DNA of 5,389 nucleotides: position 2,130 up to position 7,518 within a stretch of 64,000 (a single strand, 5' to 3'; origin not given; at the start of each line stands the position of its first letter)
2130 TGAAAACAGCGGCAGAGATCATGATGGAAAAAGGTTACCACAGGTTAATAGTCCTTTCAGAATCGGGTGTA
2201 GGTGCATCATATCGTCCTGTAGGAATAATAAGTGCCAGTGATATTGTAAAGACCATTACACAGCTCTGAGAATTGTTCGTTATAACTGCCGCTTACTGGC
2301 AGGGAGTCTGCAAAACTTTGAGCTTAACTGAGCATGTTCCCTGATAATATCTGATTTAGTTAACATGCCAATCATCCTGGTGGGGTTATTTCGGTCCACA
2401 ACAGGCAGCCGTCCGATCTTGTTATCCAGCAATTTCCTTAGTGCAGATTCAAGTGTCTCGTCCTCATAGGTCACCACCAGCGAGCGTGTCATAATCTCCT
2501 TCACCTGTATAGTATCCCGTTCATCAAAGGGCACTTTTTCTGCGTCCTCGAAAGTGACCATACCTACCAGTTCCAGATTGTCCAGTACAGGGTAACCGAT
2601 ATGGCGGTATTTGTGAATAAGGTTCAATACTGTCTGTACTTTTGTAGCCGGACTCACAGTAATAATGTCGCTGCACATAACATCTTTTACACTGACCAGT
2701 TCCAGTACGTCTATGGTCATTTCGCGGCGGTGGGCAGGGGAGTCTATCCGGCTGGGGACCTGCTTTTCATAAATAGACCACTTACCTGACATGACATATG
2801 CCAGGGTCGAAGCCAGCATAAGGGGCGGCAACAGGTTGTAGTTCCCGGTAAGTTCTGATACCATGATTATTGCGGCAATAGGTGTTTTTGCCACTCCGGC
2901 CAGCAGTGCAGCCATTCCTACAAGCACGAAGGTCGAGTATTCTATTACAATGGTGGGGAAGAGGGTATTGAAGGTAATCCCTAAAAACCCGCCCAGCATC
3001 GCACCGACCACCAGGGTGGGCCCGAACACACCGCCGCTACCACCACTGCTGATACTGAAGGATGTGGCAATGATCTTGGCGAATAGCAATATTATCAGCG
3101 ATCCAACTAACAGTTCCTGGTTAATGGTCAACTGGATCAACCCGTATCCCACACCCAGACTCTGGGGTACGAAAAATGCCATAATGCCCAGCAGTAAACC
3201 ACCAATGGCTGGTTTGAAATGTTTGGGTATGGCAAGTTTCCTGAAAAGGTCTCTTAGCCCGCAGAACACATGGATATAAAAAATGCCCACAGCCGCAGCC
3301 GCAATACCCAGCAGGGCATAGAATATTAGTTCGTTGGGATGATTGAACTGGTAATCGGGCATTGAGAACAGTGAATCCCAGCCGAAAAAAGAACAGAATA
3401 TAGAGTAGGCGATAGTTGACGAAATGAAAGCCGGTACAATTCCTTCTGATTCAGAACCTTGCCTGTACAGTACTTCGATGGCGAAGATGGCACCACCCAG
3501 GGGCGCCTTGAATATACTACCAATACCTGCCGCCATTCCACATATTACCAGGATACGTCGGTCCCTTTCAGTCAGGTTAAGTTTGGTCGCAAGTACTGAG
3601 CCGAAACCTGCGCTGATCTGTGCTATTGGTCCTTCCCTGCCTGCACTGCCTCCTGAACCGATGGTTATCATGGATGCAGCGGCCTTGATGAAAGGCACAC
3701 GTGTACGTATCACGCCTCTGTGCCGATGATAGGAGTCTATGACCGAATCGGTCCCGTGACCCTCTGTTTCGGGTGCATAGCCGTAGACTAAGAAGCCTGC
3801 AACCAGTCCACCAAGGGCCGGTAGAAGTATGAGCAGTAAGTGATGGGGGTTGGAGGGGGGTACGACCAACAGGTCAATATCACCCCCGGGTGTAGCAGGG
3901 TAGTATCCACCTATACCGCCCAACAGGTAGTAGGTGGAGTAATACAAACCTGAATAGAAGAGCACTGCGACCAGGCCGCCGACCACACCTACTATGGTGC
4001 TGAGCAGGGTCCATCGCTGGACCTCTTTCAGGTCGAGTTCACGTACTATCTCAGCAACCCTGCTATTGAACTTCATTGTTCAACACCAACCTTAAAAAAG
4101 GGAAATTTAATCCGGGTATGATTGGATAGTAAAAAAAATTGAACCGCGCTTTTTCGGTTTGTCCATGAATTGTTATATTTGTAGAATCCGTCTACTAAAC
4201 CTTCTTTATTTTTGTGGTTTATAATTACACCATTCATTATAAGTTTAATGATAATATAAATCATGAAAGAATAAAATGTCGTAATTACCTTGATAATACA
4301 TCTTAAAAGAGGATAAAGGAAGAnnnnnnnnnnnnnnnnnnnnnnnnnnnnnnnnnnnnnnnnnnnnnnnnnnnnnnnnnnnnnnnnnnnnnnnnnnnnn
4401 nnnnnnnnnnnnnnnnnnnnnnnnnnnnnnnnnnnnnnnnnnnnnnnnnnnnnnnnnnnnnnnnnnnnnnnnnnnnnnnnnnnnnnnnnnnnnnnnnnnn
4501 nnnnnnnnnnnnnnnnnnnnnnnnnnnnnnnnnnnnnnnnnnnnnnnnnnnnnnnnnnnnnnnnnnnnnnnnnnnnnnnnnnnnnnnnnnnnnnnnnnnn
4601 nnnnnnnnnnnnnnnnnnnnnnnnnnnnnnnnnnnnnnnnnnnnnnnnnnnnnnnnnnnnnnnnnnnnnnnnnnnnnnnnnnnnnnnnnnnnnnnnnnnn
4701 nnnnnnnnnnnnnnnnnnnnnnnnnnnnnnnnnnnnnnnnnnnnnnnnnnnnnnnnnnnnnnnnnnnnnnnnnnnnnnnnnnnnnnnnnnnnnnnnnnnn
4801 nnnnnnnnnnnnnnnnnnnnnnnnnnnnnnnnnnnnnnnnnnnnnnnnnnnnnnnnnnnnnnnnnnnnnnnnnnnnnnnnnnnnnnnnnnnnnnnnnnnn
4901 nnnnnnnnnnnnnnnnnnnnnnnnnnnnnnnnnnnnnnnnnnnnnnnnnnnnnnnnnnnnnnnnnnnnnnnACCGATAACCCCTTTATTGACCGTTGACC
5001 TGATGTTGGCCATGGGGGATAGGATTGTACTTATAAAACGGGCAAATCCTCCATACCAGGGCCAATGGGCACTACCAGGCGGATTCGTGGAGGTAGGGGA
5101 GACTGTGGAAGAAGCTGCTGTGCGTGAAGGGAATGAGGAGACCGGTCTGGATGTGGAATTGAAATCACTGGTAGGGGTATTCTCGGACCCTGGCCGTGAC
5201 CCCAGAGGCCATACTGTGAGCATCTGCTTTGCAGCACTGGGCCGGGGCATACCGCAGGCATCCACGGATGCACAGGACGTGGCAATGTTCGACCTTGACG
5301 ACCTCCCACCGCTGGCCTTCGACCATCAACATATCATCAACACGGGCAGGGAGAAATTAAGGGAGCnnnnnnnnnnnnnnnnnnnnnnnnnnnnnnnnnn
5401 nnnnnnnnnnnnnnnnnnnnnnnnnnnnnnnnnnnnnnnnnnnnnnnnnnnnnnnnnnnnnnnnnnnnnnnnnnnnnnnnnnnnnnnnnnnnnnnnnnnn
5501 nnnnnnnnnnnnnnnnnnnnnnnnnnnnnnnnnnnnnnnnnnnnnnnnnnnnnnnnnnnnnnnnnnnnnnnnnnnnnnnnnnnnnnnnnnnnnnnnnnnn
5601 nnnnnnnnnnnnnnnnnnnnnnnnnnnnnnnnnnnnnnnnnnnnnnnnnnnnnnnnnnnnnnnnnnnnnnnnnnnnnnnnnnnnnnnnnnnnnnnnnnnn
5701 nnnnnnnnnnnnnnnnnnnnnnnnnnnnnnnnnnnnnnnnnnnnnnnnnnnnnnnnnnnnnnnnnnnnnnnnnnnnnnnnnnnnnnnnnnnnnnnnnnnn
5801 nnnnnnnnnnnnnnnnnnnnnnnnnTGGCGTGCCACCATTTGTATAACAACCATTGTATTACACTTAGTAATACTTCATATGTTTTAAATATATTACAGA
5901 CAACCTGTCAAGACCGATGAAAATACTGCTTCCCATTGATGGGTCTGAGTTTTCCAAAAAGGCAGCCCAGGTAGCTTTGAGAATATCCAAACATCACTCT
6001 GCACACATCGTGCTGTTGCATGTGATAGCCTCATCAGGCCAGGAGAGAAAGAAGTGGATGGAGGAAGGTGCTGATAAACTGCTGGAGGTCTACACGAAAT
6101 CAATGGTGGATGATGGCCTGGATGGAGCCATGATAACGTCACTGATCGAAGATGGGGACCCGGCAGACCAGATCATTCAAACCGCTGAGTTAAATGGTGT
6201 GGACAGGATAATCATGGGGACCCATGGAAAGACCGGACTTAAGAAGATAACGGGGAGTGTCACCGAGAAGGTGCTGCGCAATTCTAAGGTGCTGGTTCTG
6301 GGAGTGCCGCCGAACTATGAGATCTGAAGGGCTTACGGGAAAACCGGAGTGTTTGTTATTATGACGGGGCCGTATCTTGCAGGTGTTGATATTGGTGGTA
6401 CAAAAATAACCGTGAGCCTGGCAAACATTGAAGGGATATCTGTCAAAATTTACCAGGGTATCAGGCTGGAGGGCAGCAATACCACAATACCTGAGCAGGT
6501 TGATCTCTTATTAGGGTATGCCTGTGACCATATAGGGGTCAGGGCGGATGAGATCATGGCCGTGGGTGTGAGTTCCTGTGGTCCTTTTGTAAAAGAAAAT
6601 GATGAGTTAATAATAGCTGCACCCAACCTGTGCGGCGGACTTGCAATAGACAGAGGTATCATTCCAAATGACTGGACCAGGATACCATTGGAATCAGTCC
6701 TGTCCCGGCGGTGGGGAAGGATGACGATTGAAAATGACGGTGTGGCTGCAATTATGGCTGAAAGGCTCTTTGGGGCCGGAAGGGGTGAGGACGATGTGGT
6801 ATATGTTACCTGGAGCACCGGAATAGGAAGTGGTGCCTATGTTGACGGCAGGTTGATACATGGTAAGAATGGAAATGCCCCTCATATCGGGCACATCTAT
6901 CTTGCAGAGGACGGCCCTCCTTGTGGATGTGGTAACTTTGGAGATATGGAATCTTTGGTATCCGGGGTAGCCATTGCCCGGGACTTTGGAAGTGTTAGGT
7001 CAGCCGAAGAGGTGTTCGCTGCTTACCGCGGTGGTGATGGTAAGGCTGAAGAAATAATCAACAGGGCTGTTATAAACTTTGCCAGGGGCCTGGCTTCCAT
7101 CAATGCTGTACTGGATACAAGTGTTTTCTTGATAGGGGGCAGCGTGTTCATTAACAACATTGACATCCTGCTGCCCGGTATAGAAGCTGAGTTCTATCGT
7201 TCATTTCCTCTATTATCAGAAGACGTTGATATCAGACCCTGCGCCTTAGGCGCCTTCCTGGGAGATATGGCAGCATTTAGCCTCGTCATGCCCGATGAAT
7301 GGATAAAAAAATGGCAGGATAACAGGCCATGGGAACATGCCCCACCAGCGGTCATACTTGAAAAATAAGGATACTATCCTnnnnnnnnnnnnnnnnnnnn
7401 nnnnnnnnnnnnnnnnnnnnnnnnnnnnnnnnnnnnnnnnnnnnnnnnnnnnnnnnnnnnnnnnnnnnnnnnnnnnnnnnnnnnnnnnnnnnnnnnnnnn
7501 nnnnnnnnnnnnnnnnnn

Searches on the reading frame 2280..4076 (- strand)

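Call 99: search_protein_families(library=pfam, proteins=[window:2280-4076:-], max_evalue=0.00001)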
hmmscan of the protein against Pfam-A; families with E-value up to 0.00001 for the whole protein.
window:2280-4076:- (598 aa): 2 families
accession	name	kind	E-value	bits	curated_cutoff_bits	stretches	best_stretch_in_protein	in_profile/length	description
PF00654.25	Voltage_CLC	-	2.1e-103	346.6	24.8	1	89-430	1-345/346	Voltage gated chloride channel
PF00571.33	CBS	-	2.2e-25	89.2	24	2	525-580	1-54/57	CBS domain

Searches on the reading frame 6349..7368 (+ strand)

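Call 99: search_protein_families(library=pfam, proteins=[window:6349-7368:+], max_evalue=0.00001)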
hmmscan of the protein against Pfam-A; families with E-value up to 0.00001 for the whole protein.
window:6349-7368:+ (339 aa): 1 family
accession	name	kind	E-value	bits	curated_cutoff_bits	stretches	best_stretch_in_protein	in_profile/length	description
PF00480.26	ROK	-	3.8e-42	145.2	22.9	1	11-281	2-257/294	ROK family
